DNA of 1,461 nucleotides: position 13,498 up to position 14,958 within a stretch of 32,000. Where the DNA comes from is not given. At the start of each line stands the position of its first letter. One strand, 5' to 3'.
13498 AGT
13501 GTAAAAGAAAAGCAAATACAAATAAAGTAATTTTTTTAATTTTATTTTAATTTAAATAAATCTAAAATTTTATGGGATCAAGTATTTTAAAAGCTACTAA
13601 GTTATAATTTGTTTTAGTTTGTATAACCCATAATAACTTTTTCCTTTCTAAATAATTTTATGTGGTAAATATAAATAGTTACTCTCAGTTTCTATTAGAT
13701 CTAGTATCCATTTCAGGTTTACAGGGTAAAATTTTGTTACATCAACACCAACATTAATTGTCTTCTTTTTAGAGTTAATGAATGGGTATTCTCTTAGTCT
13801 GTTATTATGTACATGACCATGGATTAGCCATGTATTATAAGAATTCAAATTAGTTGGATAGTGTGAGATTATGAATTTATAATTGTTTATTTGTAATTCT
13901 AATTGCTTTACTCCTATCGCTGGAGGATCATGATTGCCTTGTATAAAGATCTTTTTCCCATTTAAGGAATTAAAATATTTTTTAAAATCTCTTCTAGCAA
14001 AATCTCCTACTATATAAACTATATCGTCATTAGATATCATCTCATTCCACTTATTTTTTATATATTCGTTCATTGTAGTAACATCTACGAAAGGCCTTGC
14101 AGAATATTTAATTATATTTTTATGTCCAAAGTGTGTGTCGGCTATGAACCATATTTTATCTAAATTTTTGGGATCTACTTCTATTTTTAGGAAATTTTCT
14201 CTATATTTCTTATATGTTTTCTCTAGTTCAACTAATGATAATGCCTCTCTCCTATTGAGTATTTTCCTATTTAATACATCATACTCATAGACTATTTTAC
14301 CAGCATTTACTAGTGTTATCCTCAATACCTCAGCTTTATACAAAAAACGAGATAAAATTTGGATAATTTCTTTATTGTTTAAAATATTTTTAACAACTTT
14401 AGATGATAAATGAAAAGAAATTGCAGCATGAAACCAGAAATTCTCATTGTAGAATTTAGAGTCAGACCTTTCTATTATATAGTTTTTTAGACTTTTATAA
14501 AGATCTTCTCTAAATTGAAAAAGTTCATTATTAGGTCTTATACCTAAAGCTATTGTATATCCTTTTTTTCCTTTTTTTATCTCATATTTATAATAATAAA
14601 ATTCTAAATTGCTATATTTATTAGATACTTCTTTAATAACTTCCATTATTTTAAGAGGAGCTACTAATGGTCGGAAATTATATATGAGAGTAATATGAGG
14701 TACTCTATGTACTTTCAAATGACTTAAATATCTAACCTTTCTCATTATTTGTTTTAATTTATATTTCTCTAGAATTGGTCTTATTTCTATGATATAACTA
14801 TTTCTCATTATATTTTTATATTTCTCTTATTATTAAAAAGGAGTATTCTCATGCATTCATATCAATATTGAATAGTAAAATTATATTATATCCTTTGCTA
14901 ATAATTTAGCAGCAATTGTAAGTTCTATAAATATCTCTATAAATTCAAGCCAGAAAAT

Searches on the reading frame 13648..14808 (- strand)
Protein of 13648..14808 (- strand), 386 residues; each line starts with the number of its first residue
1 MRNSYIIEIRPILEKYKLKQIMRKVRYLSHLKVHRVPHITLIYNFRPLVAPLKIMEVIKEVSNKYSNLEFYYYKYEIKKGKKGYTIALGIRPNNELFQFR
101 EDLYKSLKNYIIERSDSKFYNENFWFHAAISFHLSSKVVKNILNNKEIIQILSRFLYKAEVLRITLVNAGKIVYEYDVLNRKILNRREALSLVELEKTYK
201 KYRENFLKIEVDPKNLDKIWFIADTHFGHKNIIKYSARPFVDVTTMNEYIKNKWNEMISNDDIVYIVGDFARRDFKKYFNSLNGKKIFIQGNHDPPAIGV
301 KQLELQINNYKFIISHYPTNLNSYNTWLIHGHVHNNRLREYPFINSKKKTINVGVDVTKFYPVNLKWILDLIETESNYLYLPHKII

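Call 82: search_protein_families(library=pfam, proteins=[window:13648-14808:-], max_evalue=0.001)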
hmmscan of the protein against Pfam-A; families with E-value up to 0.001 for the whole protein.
window:13648-14808:- (386 aa): 1 family
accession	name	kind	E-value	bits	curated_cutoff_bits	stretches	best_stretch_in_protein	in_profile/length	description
PF13563.12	2_5_RNA_ligase2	-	4.2e-06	27.3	27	1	26-160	13-137/152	2'-5' RNA ligase superfamily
